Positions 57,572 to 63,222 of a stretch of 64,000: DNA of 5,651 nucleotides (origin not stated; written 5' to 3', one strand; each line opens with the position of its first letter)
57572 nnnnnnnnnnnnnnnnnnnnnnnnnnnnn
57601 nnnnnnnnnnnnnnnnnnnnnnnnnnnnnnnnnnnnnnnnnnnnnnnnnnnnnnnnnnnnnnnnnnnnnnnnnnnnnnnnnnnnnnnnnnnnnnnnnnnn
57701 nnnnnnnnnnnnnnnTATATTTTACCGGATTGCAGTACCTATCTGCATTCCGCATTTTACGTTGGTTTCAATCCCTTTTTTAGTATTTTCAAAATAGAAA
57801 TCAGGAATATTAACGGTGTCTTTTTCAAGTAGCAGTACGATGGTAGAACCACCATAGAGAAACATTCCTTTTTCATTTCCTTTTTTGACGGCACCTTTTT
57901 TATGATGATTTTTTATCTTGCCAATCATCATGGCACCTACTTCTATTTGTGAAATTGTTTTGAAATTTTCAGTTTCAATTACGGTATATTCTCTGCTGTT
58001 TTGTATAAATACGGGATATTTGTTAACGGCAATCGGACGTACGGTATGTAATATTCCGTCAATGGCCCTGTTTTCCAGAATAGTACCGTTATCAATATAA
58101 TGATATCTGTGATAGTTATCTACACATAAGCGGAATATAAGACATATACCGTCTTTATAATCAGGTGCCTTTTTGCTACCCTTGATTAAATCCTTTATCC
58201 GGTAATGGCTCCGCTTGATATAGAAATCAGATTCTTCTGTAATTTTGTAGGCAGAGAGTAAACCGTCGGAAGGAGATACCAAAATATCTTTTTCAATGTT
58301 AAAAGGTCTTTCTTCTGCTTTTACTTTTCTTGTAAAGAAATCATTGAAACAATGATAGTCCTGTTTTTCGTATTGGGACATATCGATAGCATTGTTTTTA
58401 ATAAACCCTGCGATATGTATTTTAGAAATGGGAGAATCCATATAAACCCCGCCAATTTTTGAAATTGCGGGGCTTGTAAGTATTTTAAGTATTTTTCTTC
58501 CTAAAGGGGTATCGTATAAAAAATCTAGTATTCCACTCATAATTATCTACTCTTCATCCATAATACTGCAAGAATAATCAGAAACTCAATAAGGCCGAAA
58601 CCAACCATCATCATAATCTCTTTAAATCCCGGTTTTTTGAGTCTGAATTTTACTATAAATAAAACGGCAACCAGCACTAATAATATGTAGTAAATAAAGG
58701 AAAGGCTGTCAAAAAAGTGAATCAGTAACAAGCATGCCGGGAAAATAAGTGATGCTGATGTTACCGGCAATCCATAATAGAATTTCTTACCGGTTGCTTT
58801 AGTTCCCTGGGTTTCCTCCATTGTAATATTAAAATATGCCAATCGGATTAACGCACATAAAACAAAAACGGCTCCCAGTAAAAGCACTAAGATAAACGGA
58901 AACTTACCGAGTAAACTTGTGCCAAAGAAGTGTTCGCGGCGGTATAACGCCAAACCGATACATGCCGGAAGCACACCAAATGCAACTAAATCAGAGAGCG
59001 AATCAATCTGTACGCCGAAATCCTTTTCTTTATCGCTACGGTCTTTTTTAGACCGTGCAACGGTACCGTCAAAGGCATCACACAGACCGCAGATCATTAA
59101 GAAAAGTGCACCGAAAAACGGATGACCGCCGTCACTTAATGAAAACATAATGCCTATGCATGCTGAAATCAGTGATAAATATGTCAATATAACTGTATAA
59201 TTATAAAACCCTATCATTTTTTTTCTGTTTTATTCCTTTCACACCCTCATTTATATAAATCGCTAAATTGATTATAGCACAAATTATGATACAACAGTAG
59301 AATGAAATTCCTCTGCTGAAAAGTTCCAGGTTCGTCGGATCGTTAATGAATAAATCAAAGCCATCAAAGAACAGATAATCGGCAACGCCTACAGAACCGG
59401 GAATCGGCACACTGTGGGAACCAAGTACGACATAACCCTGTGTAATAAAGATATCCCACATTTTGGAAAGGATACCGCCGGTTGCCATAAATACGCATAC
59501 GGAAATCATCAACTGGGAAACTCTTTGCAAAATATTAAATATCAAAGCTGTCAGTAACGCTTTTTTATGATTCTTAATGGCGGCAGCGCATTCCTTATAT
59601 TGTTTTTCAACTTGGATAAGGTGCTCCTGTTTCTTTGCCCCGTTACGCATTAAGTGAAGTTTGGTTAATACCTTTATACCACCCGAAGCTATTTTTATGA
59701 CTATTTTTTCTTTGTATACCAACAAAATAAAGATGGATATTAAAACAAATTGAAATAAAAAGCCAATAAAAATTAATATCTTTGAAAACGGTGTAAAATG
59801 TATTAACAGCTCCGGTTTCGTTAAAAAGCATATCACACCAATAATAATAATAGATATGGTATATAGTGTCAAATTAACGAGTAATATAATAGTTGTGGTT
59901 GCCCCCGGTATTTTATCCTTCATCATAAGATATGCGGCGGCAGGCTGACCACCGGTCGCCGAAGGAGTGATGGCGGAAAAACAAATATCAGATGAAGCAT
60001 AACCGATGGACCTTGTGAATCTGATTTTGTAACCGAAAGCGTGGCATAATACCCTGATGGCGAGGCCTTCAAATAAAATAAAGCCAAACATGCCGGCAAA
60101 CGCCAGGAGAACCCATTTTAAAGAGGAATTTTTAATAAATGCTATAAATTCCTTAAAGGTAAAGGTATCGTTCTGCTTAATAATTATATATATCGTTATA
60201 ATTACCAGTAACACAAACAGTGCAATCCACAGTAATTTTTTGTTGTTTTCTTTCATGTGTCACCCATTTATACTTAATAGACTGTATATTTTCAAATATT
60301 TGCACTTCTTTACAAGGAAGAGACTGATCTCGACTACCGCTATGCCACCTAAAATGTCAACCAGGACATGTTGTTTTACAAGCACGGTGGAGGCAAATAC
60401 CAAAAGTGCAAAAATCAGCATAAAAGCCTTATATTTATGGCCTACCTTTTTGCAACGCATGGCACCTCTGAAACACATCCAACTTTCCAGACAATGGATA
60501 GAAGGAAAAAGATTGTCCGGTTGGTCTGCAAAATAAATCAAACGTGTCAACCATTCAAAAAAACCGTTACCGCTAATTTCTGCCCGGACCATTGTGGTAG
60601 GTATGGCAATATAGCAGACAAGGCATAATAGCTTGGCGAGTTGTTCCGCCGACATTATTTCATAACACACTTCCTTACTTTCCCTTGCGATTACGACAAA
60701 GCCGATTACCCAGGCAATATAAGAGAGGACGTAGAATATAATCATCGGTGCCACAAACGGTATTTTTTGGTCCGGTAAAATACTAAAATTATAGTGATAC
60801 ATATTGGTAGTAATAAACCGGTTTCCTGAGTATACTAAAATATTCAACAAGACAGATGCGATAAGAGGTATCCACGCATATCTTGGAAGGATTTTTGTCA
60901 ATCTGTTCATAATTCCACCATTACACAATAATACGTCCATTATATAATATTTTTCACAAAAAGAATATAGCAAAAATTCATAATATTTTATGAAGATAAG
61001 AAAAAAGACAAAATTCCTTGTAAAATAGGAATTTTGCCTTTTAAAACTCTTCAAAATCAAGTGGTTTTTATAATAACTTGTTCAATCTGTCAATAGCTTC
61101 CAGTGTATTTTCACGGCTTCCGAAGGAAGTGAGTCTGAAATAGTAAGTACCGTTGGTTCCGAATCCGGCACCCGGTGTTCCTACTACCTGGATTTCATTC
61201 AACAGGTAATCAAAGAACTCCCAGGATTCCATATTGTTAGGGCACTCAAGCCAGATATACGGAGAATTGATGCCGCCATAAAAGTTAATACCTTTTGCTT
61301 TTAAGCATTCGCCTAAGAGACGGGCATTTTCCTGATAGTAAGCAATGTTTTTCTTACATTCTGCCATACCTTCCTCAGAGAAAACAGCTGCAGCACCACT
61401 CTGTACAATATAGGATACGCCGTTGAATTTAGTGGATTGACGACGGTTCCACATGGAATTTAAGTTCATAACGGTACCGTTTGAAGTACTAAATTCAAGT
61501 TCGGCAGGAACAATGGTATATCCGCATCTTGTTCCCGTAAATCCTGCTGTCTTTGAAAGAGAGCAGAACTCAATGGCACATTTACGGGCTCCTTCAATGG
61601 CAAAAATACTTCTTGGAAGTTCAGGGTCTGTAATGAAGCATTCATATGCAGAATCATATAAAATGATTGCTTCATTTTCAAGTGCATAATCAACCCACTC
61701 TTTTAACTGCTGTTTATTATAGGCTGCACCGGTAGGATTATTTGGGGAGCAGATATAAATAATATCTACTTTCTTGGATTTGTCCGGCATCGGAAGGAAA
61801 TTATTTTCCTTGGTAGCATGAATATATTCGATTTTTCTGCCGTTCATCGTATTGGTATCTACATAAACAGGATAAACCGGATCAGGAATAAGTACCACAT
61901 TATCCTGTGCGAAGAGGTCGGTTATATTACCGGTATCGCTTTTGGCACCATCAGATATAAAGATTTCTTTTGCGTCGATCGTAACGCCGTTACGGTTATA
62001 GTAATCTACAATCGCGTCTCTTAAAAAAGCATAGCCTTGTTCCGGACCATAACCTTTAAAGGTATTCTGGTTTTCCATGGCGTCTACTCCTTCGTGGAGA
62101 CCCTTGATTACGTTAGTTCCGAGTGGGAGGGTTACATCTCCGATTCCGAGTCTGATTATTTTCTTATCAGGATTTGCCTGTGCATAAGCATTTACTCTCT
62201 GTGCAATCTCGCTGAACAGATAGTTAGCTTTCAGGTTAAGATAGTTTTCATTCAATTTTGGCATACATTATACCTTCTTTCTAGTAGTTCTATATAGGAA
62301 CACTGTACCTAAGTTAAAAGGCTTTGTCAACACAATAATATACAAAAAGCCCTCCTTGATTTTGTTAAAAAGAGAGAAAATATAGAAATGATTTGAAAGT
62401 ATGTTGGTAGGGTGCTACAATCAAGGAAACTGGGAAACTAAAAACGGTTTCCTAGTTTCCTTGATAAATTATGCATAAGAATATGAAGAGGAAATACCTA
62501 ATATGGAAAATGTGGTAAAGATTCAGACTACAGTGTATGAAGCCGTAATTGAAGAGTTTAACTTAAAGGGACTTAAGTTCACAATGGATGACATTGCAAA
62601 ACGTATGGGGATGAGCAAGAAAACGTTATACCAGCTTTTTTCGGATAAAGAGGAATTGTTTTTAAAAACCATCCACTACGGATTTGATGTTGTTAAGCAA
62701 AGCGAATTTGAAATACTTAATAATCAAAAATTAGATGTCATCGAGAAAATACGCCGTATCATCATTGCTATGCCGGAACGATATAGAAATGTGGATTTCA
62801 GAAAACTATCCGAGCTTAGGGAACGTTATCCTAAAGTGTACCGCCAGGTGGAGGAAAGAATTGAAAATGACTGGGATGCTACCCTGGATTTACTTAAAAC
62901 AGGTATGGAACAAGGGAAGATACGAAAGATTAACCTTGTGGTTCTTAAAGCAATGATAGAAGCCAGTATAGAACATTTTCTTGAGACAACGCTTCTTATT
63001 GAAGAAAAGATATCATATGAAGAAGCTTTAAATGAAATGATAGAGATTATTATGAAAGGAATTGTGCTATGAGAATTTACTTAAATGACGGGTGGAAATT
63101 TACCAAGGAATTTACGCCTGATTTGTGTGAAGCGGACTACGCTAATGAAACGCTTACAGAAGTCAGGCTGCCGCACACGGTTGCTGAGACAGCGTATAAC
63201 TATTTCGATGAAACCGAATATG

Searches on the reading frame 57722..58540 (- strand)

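Call 39: search_protein_families(library=pfam, proteins=[window:57722-58540:-], max_evalue=0.001)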
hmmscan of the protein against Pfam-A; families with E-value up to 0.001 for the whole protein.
window:57722-58540:- (272 aa): 1 family
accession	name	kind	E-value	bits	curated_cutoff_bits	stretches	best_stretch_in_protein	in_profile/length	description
PF02666.20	PS_Dcarbxylase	-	9.5e-52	176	22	1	65-268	1-197/198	Phosphatidylserine decarboxylase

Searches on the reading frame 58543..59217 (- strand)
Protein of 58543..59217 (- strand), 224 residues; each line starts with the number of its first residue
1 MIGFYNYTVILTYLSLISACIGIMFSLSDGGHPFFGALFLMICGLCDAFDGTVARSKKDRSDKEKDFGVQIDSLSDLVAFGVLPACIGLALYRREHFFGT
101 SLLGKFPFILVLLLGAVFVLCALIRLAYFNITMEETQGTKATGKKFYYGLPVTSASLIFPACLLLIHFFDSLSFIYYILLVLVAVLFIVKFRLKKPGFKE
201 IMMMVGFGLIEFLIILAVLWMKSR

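Call 39: search_protein_families(library=pfam, proteins=[window:58543-59217:-], max_evalue=0.001)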
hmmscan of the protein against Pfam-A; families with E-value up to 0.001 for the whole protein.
window:58543-59217:- (224 aa): 1 family
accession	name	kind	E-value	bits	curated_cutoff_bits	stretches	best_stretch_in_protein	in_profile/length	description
PF01066.26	CDP-OH_P_transf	-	1.7e-13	51.7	22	1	10-184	6-147/152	CDP-alcohol phosphatidyltransferase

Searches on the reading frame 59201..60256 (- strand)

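Call 39: search_protein_families(library=pfam, proteins=[window:59201-60256:-], max_evalue=0.001)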
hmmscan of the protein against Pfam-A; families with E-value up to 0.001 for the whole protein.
window:59201-60256:- (351 aa): 1 family
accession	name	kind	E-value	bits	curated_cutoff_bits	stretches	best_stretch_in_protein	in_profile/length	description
PF03706.18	LPG_synthase_TM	-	1.7e-23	84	33.4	1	18-305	5-279/302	Lysylphosphatidylglycerol synthase TM region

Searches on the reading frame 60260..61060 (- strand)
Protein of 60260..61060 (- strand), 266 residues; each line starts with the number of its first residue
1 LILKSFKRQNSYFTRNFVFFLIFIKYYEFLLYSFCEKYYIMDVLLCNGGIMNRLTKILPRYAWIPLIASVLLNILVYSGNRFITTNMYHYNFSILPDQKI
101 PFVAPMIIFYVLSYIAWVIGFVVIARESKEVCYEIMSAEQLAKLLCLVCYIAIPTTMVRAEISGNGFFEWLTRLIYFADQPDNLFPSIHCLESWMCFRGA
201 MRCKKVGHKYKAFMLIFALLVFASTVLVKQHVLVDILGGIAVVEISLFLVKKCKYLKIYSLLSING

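Call 39: search_protein_families(library=pfam, proteins=[window:60260-61060:-], max_evalue=0.001)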
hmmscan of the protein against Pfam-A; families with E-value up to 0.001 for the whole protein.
window:60260-61060:- (266 aa): 2 families
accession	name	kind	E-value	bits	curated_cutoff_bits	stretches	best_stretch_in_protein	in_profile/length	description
PF14378.12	PAP2_3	-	2.5e-07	31.2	27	1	107-247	33-188/190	PAP2 superfamily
PF01569.27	PAP2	-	1e-05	25.7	27.2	1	182-254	48-125/130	PAP2 superfamily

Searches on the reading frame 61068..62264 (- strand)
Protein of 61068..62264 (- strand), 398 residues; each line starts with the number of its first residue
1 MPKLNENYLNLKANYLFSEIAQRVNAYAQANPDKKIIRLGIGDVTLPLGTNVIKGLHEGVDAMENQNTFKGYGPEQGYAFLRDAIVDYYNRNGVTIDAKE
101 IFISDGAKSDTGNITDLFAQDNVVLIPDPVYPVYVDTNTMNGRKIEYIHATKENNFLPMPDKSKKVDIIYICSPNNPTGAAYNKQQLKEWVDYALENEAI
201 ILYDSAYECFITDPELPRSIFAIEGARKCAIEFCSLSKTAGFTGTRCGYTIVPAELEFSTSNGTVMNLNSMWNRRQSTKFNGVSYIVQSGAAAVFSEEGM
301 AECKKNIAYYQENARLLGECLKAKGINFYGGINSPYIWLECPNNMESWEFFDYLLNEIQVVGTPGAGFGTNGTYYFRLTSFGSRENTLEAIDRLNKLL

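Call 39: search_protein_families(library=pfam, proteins=[window:61068-62264:-], max_evalue=0.001)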
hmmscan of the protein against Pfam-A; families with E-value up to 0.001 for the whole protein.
window:61068-62264:- (398 aa): 2 families
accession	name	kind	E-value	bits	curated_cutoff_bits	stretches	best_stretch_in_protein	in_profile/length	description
PF00155.27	Aminotran_1_2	-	4.4e-42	145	19.7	1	35-394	2-361/361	Aminotransferase class I and II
PF04864.19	Alliinase_C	-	3.4e-05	23.3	22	1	122-254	97-210/363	Allinase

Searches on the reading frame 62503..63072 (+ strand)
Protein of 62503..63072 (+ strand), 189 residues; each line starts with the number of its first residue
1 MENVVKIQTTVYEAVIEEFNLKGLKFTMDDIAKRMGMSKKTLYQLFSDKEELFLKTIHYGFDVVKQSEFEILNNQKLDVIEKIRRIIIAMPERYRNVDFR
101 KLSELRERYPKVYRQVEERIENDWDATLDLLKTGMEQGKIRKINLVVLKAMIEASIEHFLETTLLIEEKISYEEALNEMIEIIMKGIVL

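Call 39: search_protein_families(library=pfam, proteins=[window:62503-63072:+], max_evalue=0.001)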
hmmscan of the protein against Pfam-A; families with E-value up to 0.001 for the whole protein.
window:62503-63072:+ (189 aa): 1 family
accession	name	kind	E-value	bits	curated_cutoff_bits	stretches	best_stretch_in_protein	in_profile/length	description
PF00440.29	TetR_N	-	1e-10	41.6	24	1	14-54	4-45/47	Bacterial regulatory proteins, tetR family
